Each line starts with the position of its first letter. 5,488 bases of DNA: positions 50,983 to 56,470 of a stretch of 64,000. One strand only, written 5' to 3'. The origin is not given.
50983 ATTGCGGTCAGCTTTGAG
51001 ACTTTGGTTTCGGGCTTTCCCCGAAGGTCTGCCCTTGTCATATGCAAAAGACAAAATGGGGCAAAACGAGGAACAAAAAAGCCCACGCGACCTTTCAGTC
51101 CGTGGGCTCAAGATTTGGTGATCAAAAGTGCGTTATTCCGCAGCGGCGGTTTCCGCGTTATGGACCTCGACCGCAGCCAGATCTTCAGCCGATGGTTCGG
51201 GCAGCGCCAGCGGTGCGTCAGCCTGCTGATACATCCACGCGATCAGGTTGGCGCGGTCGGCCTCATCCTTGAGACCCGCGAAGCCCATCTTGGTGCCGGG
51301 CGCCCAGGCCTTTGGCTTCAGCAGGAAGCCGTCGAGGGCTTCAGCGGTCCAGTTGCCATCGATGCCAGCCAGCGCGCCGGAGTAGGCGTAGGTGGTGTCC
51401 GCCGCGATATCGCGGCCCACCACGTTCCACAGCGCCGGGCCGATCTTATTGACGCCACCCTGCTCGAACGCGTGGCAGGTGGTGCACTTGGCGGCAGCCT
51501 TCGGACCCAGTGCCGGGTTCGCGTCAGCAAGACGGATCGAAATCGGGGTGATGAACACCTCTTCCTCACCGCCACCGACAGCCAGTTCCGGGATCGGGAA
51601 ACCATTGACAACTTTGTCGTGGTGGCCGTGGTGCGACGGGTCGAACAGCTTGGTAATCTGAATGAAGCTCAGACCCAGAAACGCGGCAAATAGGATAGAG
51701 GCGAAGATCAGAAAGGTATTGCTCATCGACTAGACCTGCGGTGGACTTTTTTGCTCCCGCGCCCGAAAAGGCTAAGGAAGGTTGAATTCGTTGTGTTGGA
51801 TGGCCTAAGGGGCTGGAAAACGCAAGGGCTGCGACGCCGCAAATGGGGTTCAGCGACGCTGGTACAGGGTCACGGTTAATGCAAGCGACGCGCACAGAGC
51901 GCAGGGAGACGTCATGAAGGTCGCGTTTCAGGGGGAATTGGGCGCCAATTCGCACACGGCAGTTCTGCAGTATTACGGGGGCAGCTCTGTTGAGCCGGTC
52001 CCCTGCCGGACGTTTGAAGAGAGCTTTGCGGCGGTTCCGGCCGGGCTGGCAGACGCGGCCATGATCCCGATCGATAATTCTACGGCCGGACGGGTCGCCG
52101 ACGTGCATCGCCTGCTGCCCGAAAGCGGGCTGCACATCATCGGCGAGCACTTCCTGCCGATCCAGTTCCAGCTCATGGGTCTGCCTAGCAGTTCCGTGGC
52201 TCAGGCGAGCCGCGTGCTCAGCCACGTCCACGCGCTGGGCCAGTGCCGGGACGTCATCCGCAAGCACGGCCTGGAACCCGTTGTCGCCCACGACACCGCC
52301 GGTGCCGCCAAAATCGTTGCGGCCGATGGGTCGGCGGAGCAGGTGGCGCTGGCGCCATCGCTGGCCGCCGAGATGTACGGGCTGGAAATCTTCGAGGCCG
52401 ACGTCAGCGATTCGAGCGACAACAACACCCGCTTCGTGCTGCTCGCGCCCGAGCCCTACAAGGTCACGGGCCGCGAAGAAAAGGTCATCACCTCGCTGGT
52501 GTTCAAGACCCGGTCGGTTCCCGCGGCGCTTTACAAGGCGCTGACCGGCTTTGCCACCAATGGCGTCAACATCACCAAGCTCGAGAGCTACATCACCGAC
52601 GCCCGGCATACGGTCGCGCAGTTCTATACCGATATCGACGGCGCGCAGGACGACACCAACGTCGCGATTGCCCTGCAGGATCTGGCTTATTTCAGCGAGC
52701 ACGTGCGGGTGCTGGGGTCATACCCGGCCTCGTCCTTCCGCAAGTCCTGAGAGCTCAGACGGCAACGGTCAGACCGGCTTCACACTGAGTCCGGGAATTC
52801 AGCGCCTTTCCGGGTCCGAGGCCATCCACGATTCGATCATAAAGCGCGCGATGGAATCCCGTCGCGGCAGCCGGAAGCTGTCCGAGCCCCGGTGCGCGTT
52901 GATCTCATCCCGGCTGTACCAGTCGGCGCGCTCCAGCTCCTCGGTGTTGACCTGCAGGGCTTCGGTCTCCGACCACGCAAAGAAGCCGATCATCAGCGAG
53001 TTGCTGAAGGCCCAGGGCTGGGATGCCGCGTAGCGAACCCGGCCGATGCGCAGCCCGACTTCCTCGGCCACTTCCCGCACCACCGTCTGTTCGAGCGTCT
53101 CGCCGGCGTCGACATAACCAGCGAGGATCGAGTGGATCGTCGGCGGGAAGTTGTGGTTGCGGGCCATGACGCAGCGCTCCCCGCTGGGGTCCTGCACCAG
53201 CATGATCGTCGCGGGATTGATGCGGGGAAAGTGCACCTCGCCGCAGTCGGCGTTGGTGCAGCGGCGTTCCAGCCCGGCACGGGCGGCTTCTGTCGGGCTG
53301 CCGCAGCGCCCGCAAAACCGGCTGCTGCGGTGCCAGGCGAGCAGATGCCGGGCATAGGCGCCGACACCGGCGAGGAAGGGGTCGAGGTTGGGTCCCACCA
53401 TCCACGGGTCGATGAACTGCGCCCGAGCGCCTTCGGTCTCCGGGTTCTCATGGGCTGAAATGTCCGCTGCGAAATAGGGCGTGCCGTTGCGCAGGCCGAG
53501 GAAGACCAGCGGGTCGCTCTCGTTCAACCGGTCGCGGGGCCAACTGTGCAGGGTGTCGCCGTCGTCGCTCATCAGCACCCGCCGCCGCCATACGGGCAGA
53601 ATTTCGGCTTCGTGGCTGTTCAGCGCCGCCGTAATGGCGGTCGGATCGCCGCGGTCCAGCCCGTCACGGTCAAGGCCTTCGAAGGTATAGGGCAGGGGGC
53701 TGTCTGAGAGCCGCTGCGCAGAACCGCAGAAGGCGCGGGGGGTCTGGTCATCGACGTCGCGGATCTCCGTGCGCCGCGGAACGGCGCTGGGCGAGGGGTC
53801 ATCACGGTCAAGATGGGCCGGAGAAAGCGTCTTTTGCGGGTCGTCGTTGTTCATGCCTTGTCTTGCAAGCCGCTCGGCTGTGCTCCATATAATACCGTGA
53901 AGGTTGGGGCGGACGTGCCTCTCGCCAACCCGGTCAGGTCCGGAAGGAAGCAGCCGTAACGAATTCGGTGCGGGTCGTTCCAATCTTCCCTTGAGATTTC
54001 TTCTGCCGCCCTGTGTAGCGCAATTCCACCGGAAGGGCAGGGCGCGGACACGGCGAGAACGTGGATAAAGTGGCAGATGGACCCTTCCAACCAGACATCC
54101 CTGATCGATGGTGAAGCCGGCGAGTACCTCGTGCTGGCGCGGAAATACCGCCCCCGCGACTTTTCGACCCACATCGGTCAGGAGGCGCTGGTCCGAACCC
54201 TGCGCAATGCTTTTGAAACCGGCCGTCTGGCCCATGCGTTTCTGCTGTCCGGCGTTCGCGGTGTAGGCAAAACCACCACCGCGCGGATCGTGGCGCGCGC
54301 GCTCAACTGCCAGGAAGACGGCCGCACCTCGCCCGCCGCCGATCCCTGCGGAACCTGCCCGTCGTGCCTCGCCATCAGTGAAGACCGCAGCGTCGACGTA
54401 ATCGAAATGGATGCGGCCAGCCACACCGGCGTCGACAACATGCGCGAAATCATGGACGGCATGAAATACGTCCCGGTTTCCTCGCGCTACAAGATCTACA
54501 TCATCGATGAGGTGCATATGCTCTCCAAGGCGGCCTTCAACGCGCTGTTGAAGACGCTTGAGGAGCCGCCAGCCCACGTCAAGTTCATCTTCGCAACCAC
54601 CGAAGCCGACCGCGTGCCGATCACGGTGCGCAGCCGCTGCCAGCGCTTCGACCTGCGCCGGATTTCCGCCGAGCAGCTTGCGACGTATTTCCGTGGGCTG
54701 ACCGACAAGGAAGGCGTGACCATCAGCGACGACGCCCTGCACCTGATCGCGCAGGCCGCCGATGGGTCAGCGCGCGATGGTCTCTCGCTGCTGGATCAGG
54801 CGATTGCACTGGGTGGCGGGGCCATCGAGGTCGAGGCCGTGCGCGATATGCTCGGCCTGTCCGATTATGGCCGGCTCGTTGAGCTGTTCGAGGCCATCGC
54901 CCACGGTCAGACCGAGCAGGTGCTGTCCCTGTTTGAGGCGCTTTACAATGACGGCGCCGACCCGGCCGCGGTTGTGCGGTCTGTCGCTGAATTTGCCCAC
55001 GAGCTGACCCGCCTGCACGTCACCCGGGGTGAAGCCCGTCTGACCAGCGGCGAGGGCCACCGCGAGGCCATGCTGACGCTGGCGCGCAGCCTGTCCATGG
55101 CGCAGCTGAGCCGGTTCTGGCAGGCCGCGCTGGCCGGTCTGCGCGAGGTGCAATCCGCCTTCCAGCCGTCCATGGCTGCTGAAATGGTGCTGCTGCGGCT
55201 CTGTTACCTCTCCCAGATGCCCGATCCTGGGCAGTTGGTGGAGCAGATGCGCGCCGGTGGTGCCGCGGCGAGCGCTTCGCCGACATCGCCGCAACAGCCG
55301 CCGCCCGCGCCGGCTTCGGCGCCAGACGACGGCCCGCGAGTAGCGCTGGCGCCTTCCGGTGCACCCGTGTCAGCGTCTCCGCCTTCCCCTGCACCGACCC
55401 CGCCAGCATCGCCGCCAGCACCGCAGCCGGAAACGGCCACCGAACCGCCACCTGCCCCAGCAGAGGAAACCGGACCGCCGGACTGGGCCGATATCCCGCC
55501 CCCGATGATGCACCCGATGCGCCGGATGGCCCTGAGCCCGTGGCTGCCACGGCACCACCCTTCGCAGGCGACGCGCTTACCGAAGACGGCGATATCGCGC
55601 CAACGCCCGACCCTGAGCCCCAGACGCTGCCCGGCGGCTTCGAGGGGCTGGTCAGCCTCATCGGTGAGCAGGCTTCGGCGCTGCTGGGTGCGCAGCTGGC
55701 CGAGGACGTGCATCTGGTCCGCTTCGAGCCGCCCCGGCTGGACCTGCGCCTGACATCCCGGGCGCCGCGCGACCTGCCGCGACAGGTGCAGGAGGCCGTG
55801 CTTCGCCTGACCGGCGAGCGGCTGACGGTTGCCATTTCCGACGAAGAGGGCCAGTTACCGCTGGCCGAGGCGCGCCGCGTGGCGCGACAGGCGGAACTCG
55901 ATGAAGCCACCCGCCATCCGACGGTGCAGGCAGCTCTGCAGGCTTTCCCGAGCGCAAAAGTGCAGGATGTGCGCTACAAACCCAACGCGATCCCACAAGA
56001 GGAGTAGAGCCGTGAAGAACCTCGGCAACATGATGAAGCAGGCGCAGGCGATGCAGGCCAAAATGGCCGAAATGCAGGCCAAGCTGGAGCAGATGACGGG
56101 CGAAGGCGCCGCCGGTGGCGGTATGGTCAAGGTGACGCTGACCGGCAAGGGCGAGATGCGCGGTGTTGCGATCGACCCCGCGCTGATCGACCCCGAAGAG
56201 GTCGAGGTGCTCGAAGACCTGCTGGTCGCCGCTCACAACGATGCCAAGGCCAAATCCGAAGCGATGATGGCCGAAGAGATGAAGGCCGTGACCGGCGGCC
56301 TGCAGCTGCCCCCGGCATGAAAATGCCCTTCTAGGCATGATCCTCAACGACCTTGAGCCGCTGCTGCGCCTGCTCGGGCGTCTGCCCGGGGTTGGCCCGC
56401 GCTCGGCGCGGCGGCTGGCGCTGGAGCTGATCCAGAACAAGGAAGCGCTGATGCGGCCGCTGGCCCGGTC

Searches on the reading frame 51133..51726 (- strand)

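Call 76: search_protein_families(library=pfam, proteins=[window:51133-51726:-], max_evalue=0.001)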
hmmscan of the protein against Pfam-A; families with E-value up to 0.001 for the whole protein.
window:51133-51726:- (197 aa): 1 family
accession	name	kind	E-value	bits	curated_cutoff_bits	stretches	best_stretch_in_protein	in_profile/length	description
PF00034.26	Cytochrom_C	-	3e-06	28.9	21.3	1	74-166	4-87/90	Cytochrome c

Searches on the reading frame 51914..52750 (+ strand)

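Call 76: search_protein_families(library=pfam, proteins=[window:51914-52750:+], max_evalue=0.001)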
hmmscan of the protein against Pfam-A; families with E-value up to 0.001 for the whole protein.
window:51914-52750:+ (278 aa): 1 family
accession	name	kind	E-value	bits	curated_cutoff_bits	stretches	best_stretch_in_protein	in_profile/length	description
PF00800.23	PDT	-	2.4e-52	177.8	25.2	1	3-180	1-179/181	Prephenate dehydratase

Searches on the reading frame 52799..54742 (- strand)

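Call 76: search_protein_families(library=pfam, proteins=[window:52799-54742:-], max_evalue=0.001)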
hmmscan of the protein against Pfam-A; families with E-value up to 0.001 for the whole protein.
window:52799-54742:- (647 aa): 3 families
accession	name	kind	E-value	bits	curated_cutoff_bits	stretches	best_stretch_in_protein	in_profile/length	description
PF00293.34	NUDIX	-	1.7e-15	57.7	21.1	1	510-618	4-122/134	NUDIX domain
PF09296.17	NUDIX-like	-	3.9e-12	47.2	22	1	381-470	4-96/96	NADH pyrophosphatase-like rudimentary NUDIX domain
PF09297.16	Zn_ribbon_NUD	-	2.1e-10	40.6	24.8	1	472-505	1-32/32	NADH pyrophosphatase zinc ribbon domain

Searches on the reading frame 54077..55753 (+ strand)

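Call 76: search_protein_families(library=pfam, proteins=[window:54077-55753:+], max_evalue=0.001)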
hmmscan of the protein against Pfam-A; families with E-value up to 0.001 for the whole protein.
window:54077-55753:+ (558 aa): 10 families
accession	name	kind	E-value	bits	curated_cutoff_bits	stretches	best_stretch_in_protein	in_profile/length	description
PF12169.13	DNA_pol3_gamma3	-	1.8e-41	141.7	24.4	1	251-390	2-142/143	DNA polymerase III subunits gamma and tau domain III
PF13177.12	DNA_pol3_delta2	-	4.5e-40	137.7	27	1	34-196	1-160/161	DNA polymerase III, delta subunit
PF22608.2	DNAX_ATPase_lid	-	1.2e-15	57.4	27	1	204-248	5-49/49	DNA polymerase III clamp loader subunit, ATPase lid domain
PF00004.35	AAA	-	2e-11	44.9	21.2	1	56-190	2-125/131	ATPase family associated with various cellular activities (AAA)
PF13401.12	AAA_22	-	1.9e-06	28.6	27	1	55-175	8-123/130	AAA domain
PF05496.18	RuvB_N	-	2e-06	28.1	27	1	25-99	2-80/159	Holliday junction DNA helicase RuvB P-loop domain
PF13191.12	AAA_16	-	4.9e-06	27.6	32.6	1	33-84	3-55/167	AAA ATPase domain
PF07728.20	AAA_5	-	1.1e-05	25.9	22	0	130-167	65-96/139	AAA domain (dynein-related subfamily)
PF13604.12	AAA_30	-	1.5e-05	25.2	27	1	54-170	20-121/191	AAA domain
PF13173.12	AAA_14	-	0.00043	20.7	27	0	54-174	4-97/129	AAA domain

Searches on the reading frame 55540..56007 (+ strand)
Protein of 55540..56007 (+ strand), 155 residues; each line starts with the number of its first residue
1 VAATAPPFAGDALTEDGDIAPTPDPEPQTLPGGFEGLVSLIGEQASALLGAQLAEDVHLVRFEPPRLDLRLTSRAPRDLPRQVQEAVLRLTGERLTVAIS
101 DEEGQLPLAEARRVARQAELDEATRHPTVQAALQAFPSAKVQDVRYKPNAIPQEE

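Call 76: search_protein_families(library=pfam, proteins=[window:55540-56007:+], max_evalue=0.001)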
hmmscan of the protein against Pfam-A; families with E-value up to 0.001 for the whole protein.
window:55540-56007:+ (155 aa): 1 family
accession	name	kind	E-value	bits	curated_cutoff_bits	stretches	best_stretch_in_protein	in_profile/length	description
PF12362.13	DUF3646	-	3.9e-28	98.4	30.2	1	34-144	4-114/114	DNA polymerase III gamma and tau subunits C terminal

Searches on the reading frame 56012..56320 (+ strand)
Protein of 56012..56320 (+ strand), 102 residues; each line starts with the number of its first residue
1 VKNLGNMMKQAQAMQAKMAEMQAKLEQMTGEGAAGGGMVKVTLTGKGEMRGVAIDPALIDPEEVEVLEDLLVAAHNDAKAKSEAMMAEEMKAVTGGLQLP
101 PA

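Call 77: search_protein_families(library=pfam, proteins=[window:56012-56320:+], max_evalue=0.001)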
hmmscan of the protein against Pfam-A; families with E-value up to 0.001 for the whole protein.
window:56012-56320:+ (102 aa): 1 family
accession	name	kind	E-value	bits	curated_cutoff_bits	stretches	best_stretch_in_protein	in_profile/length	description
PF02575.21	YbaB_DNA_bd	-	2.1e-33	114.8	25.5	1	8-97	1-90/91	YbaB/EbfC DNA-binding family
